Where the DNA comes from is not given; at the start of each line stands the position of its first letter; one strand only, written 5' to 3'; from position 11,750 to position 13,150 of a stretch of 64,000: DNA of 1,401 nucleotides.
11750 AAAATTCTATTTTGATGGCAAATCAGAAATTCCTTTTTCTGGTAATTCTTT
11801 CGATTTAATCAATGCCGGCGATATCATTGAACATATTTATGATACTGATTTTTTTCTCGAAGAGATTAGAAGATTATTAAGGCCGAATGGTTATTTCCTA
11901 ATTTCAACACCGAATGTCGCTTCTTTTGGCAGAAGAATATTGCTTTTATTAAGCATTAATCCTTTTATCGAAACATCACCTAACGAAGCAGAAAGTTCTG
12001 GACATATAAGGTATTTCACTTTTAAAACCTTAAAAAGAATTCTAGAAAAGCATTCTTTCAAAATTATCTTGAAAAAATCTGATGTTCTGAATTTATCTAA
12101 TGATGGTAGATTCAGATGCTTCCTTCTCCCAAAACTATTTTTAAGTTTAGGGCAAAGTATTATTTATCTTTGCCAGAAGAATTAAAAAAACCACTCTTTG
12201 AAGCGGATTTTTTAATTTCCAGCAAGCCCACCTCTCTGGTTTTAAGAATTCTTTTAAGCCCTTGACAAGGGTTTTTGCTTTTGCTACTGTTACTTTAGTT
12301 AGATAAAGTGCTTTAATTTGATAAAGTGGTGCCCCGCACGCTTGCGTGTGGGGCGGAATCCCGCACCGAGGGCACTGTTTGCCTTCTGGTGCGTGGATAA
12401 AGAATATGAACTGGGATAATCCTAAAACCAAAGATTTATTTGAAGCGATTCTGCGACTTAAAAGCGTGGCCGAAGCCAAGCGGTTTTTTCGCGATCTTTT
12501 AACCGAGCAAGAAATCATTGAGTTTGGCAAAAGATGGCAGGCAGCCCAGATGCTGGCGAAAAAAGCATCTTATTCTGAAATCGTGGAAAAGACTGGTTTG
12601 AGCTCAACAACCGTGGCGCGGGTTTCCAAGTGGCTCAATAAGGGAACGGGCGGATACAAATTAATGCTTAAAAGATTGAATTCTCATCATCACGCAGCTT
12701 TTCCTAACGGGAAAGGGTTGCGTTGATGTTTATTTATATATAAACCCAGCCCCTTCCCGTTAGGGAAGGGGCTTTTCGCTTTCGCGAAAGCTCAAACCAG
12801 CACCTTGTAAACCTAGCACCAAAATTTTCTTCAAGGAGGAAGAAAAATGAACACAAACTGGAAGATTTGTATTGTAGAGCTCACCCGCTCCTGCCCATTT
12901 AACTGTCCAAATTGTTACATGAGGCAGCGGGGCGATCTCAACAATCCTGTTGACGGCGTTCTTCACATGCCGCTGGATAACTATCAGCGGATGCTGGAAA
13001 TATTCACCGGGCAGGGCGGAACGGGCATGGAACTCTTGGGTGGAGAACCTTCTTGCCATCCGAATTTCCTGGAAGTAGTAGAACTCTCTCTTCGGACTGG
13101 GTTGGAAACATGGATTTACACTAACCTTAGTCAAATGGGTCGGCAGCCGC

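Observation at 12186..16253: About 4-kb segment (yerC-like gene, rSAM/SPASM pair, aminotransferase) bracketed by a diverged duplicate of the rnpB 3' end plus terminator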

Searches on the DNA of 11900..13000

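Call 11: search_rna_families(source=window, start=11900, end=13000, threshold=evalue, max_evalue=5)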
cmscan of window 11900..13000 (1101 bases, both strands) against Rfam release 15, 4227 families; matches with E-value up to 5: 25.
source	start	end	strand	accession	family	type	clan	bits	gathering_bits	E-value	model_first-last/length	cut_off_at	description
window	12144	12220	-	RF02351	psRNA14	Gene; sRNA;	-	31.2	60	0.0049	1-84/84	no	Proteobacteria sRNA psRNA14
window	12694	12773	-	RF03464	mir-465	Gene; miRNA;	CL00136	25.9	65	0.01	1-79/79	no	mir-465 microRNA precursor family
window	12692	12774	+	RF04286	mir-513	Gene; miRNA;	CL00136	24.8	72.1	0.016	1-82/82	no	mir-513 microRNA precursor family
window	12183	12254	-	RF02083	OrzO-P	Gene; antitoxin;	-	24.8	60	0.21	1-76/76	no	OrzO-P RNA antitoxin family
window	12700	12767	+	RF02526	SSRC34_1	Gene; sRNA;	-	24.8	64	0.63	34-101/128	no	Streptococcus sRNA SSRC34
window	12032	12115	-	RF02379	csRNA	Gene; sRNA;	-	24.4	57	1.3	1-93/93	no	Cia-dependent small RNA csRNA1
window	12701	12766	+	RF02520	mir-965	Gene; miRNA;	-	23.3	43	0.054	1-76/76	no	mir-965 microRNA precursor family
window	12707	12760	+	RF03558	mir-629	Gene; miRNA;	-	22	72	0.9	1-83/83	no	mir-629 microRNA precursor family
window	12645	12777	+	RF01470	rli38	Gene; sRNA;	-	20.9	49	3.8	1-150/150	no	Listeria sRNA rli38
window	12707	12760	-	RF03558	mir-629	Gene; miRNA;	-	20.6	72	1.9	1-83/83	no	mir-629 microRNA precursor family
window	12702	12766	-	RF03775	mir-7578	Gene; miRNA;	-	20.3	60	0.2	1-82/82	no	mir-7578 microRNA precursor family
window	12182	12257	-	RF02891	AgrB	Gene; antisense;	-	20.1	40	1.4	1-84/84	no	ArsR-gov region gene B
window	12700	12767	+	RF03303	mir-973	Gene; miRNA;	-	19.7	63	1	1-84/84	no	mir-973 microRNA precursor family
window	12699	12768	+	RF03913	mir-992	Gene; miRNA;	-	19.3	79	0.85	1-86/86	no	mir-992 microRNA precursor family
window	12700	12765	-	RF03474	mir-4766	Gene; miRNA;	-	19.3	72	0.93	1-56/56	no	mir-4766 microRNA precursor family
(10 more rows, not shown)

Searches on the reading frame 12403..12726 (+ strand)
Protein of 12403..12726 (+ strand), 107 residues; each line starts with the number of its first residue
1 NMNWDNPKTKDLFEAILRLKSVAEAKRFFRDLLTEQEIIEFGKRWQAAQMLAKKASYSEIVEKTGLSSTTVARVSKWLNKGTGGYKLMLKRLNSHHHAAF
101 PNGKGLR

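Call 10: search_protein_families(library=pfam, proteins=[window:12403-12726:+], max_evalue=0.01)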
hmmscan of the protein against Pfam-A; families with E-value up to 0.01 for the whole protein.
window:12403-12726:+ (107 aa): 4 families
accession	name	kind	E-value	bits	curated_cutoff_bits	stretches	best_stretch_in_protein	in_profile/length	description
PF01371.25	Trp_repressor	-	2.8e-20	72.6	27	1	10-92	4-87/88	Trp repressor protein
PF13384.12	HTH_23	-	3.4e-06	27.1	24.6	1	43-81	6-45/50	Homeodomain-like domain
PF13518.12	HTH_28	-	0.0032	18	25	1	46-80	4-38/52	Helix-turn-helix domain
PF23083.1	FF_RHG35_4th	-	0.0085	16.8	27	0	24-62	1-40/55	Rho GTPase-activating protein 35-like, FF domain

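Call 36: find_homologous_proteins(query=window:12403-12726:+, max_evalue=1e-10)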
Query window:12403-12726:+ (107 aa): 1160 proteins with E <= 1e-10 among 1166 candidates; the best 120 are listed.
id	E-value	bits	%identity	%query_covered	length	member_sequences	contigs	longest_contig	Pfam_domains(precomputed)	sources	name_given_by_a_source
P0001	1.3e-63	230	100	99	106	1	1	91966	PF01371.26,PF13384.13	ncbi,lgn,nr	ncbi:MAG: YerC/YecD family TrpR-related protein [bacterium]|nr:YerC/YecD family TrpR-related protein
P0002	9.1e-58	211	91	99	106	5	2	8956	PF01371.26,PF13384.13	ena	-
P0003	8.2e-56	205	89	99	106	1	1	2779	PF01371.26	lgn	-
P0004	1.1e-54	201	87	99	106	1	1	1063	PF01371.26,PF13384.13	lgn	-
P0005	5.8e-51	189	85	99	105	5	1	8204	PF01371.26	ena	-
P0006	2.8e-50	187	84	99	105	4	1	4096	PF01371.26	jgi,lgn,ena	-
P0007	4.6e-50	186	84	99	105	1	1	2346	PF01371.26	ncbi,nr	ncbi:MAG: YerC/YecD family TrpR-related protein [bacterium]|nr:YerC/YecD family TrpR-related protein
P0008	9.4e-49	182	81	97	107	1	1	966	PF01371.26,PF13384.13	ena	-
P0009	1.0e-48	182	81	99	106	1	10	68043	PF01371.26,PF13384.13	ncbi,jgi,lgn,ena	-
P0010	1.0e-48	182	79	97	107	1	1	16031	PF01371.26,PF13384.13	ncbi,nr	ncbi:hypothetical protein KKF47_02680 [Patescibacteria group bacterium]|nr:hypothetical protein [Pat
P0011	1.3e-47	178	78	97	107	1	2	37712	PF01371.26,PF13384.13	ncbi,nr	ncbi:YerC/YecD family TrpR-related protein [Candidatus Parcubacteria bacterium]|nr:hypothetical prot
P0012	1.6e-47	178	76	97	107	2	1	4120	PF01371.26,PF13384.13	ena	-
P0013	2.5e-47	177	76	97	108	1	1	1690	PF01371.26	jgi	-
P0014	5.8e-46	173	78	97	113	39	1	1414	PF01371.26,PF13384.13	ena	-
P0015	1.0e-45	172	75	97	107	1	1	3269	PF01371.26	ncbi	-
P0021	1.3e-42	162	73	95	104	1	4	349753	PF01371.26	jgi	jgi:TrpR-related protein YerC/YecD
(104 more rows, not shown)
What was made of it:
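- yerC is a highly conserved gene across candidate-phyla-radiation bacteria (about 70% identity across phylum-level groups; call 36).
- Tried and rejected: I weakened this after finding that YerC is about 70% identical across very distant CPR groups (call 36).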

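Call 37: find_encoding_contigs(protein=P0002, flank=10000, max_places=4)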
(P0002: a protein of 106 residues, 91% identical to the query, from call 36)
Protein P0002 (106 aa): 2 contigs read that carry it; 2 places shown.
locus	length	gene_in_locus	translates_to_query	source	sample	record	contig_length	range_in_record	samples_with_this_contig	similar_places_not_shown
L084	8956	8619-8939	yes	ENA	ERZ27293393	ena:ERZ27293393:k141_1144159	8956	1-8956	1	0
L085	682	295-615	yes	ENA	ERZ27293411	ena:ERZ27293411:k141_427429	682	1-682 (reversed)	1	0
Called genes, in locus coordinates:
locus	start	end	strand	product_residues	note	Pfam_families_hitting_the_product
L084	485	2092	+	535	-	PF01935:DUF87 (weak), PF10412:TrwB_AAD_bind, PF12696:TraG-D_C (faint), PF23477:zf_Tbcl_2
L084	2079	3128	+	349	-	PF00162:PGK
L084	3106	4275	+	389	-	PF01368:DHH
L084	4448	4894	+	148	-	PF00075:RNase_H, PF13456:RVT_3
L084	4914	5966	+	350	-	PF13439:Glyco_transf_4, PF00534:Glycos_transf_1, PF13692:Glyco_trans_1_4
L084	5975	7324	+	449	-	PF00275:EPSP_synthase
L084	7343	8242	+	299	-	PF04055:Radical_SAM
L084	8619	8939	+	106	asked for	PF01371:Trp_repressor, PF13384:HTH_23 (faint)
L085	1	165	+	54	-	?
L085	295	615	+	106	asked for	PF01371:Trp_repressor, PF13384:HTH_23 (faint)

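Call 38: find_encoding_contigs(protein=P0005, flank=10000, max_places=4)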
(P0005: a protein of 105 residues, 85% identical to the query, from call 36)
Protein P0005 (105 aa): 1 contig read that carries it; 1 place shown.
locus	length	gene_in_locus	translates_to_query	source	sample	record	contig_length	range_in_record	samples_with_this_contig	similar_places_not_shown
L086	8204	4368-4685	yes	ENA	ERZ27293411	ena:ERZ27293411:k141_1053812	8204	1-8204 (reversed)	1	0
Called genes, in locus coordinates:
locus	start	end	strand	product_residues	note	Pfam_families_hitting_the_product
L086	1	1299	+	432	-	?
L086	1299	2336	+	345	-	PF00162:PGK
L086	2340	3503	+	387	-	PF01368:DHH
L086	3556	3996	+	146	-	PF00075:RNase_H, PF13456:RVT_3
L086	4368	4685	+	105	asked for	PF01371:Trp_repressor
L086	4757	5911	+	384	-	PF18306:LDcluster4, PF24827:AstE_AspA_cat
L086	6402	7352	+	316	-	-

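Call 39: find_encoding_contigs(protein=P0010, flank=10000, max_places=4)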
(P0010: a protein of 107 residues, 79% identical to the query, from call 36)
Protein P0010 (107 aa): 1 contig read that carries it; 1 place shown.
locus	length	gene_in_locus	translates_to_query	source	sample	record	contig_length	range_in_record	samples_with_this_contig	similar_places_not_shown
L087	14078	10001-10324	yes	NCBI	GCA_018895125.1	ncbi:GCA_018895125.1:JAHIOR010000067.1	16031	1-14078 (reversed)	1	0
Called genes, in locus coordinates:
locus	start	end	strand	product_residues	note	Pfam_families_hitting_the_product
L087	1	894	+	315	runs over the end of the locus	PF07549:Sec_GG (weak), PF02355:SecD_SecF_C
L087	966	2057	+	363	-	PF04545:Sigma70_r4, PF05066:HARE-HTH (faint)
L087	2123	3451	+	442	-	-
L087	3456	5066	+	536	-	PF01935:DUF87 (weak), PF02534:T4SS-DNA_transf (weak), PF10412:TrwB_AAD_bind, PF12696:TraG-D_C (faint), PF23477:zf_Tbcl_2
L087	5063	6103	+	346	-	PF00162:PGK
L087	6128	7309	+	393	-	PF01368:DHH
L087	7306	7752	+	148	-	PF00075:RNase_H, PF13456:RVT_3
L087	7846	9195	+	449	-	PF00275:EPSP_synthase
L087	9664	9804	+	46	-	-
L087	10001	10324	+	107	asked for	PF01371:Trp_repressor, PF13384:HTH_23 (weak)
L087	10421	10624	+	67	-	-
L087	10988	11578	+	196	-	-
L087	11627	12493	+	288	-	-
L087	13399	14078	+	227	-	PF03023:MurJ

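Call 47: find_encoding_contigs(protein=P0003, flank=10000, max_places=4)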
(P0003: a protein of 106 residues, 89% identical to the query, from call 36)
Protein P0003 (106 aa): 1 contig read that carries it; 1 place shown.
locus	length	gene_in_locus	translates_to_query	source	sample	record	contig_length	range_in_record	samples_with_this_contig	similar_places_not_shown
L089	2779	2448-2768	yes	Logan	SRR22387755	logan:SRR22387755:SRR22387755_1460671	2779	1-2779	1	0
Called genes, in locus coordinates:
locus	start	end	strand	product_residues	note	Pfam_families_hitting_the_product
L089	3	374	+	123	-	?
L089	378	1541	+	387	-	PF01368:DHH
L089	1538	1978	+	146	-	PF00075:RNase_H, PF13456:RVT_3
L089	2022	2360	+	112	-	-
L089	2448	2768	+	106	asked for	PF01371:Trp_repressor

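Call 51: search_protein_families(library=ncbifam, proteins=[window:12403-12726:+], max_evalue=0.01)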
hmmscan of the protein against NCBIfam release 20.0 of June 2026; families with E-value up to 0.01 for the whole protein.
window:12403-12726:+ (107 aa): 2 families
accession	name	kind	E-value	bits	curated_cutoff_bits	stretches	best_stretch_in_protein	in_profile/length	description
TIGR02531.1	yecD_yerC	hypoth_equivalog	1.2e-21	76.9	42.2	1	9-92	5-88/88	YerC/YecD family TrpR-related protein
TIGR01321.1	TrpR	equivalog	0.00061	20.2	67.25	1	19-79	19-80/94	trp operon repressor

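Call 59: find_encoding_contigs(protein=P0011, flank=8000, max_places=3)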
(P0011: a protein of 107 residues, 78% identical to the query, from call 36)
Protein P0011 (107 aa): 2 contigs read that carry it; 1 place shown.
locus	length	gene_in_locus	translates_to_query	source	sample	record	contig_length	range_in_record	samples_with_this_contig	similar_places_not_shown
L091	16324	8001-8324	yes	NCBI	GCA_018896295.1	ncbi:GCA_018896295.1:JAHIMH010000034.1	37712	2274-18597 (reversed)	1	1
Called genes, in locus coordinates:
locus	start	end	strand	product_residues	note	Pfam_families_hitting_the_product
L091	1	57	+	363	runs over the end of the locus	PF04545:Sigma70_r4, PF05066:HARE-HTH (faint)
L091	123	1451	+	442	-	-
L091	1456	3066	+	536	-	PF01935:DUF87 (weak), PF02534:T4SS-DNA_transf (weak), PF10412:TrwB_AAD_bind, PF12696:TraG-D_C (faint), PF23477:zf_Tbcl_2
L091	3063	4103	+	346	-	PF00162:PGK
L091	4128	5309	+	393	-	PF01368:DHH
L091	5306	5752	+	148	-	PF00075:RNase_H, PF13456:RVT_3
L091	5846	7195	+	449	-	PF00275:EPSP_synthase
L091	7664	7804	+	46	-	-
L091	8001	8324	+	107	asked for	PF01371:Trp_repressor, PF13384:HTH_23 (weak)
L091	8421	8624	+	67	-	-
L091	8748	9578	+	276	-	-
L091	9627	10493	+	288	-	-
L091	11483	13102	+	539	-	PF03023:MurJ, PF01554:MatE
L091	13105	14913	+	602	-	PF00009:GTP_EFTU, PF03144:GTP_EFTU_D2, PF22042:EF-G_D2 (weak), PF14492:EFG_III (weak), PF00679:EFG_C, PF06421:LepA_C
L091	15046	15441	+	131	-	PF04977:DivIC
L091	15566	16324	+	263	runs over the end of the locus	PF06182:ABC2_membrane_6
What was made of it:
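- On Integrase-mediated island in the 3' end of a small RNA gene (tDNA-type island): However, yerC is present at the site in every other lineage of the clade, and only the cargo differs (calls 37-39, 47, 59).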

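Call 61: find_encoding_contigs(protein=P0021, flank=7000, max_places=4)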
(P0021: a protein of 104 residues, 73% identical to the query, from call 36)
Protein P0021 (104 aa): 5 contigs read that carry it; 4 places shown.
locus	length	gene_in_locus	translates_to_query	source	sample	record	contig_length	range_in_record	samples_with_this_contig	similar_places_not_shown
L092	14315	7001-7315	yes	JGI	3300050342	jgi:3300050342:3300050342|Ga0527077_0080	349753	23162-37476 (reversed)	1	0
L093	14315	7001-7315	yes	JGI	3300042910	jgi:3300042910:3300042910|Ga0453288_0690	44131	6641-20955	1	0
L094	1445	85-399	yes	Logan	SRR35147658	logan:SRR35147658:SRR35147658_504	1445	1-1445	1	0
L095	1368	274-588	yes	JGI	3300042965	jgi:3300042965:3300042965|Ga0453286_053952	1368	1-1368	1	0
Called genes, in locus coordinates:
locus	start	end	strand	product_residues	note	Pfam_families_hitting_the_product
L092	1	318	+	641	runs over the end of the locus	PF16177:ACAS_N, PF00501:AMP-binding, PF13193:AMP-binding_C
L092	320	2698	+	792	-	PF01326:PPDK_N, PF00391:PEP-utilizers, PF02896:PEP-utilizers_C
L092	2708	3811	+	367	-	PF01950:FBPase_3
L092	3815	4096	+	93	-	PF01386:Ribosomal_L25p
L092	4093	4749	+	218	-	-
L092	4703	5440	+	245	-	PF13406:SLT_2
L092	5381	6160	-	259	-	PF03462:PCRF, PF00472:RF-1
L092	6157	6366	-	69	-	PF01197:Ribosomal_L31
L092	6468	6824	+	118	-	-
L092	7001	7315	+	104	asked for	PF01371:Trp_repressor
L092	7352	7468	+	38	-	-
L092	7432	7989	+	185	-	PF18306:LDcluster4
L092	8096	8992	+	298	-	-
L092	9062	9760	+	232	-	PF00318:Ribosomal_S2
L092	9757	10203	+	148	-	PF25025:EF-Ts_N (weak), PF00889:EF_TS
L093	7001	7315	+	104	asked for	PF01371:Trp_repressor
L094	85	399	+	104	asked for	PF01371:Trp_repressor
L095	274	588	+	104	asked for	PF01371:Trp_repressor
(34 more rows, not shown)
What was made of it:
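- In a distant CPR lineage yerC sits elsewhere (call 61).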

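Call 62: search_protein_families(library=pfam, proteins=[L086:4757-5911:+, L086:6402-7352:+, L089:2022-2360:+, L084:7343-8242:+], max_evalue=0.01)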
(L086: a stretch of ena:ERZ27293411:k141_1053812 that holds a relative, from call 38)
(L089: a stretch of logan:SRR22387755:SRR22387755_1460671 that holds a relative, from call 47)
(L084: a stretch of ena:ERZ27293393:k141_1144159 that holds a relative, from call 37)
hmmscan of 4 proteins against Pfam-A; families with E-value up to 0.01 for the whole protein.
L086:4757-5911:+ (384 aa): 3 families
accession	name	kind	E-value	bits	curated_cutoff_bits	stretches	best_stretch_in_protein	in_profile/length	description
PF18306.6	LDcluster4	-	1.7e-30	106.1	26.3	1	7-169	1-150/151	SLOG cluster4 family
PF24827.1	AstE_AspA_cat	-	4.5e-10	39.8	25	1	185-288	3-120/192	Succinylglutamate desuccinylase/Aspartoacylase catalytic domain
PF03641.19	Lysine_decarbox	-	0.0044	17.6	27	0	58-125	4-70/131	Possible lysine decarboxylase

L086:6402-7352:+ (316 aa): 0 families

L089:2022-2360:+ (112 aa): 13 families
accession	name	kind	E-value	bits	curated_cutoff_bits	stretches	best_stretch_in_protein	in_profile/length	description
PF04513.17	Baculo_PEP_C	-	5.6e-05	23.7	38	1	37-102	33-99/140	Baculovirus polyhedron envelope protein, PEP, C terminus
PF23991.1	DUF7310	-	0.00013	22.9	40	1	20-69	29-78/83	Coiled-coil region of unknown function (DUF7310)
PF09763.15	Sec3_CC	-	0.00047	20.4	27.1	0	58-99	26-67/133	Exocyst complex component Sec3, coiled-coil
PF05377.16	FlaC_arch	-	0.00083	20.1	27.8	0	43-83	1-40/55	Flagella accessory protein C (FlaC)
PF07889.17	DUF1664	-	0.0021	18.5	34.6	0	48-105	47-104/124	Protein of unknown function (DUF1664)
PF10779.14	XhlA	-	0.0023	18.5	34.7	0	34-65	3-34/67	Haemolysin XhlA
PF02601.20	Exonuc_VII_L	-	0.0023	17.9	35.9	1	8-97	142-237/315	Exonuclease VII, large subunit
PF16326.10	ABC_tran_CTD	-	0.0038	17.9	32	1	33-89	6-63/69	ABC transporter C-terminal domain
PF01920.25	Prefoldin_2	-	0.004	17.5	27.6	0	54-99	56-101/106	Prefoldin subunit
PF03961.19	FapA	-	0.0041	17.2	31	1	17-101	139-230/272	Flagellar Assembly Protein A beta solenoid domain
PF24922.1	ACBP4_C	-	0.0045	17.7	31.2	1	23-96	19-91/105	Acyl-CoA-binding domain-containing protein 4-6, C-terminal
PF04102.17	SlyX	-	0.0046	18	30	0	34-89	2-53/67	SlyX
PF03148.19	Tektin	-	0.0076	15.5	34.3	0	18-68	255-305/383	Tektin family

L084:7343-8242:+ (299 aa): 2 families
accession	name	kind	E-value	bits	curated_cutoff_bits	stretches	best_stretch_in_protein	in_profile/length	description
PF04055.27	Radical_SAM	-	2.3e-15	57.6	29.5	1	21-158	7-159/166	Radical SAM superfamily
PF13353.11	Fer4_12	-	0.001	19.8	22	1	20-82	14-79/137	4Fe-4S single cluster domain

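Call 66: find_encoding_contigs(protein=P0004, flank=3000, max_places=3)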
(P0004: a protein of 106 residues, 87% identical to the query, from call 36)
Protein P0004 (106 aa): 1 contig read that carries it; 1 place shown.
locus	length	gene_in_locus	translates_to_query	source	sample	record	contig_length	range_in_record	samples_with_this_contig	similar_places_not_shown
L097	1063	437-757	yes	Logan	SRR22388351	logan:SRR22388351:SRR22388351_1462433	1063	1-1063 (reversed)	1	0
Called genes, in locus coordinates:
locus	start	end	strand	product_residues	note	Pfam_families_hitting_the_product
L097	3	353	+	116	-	?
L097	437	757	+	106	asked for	PF01371:Trp_repressor, PF13384:HTH_23 (weak)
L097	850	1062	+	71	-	?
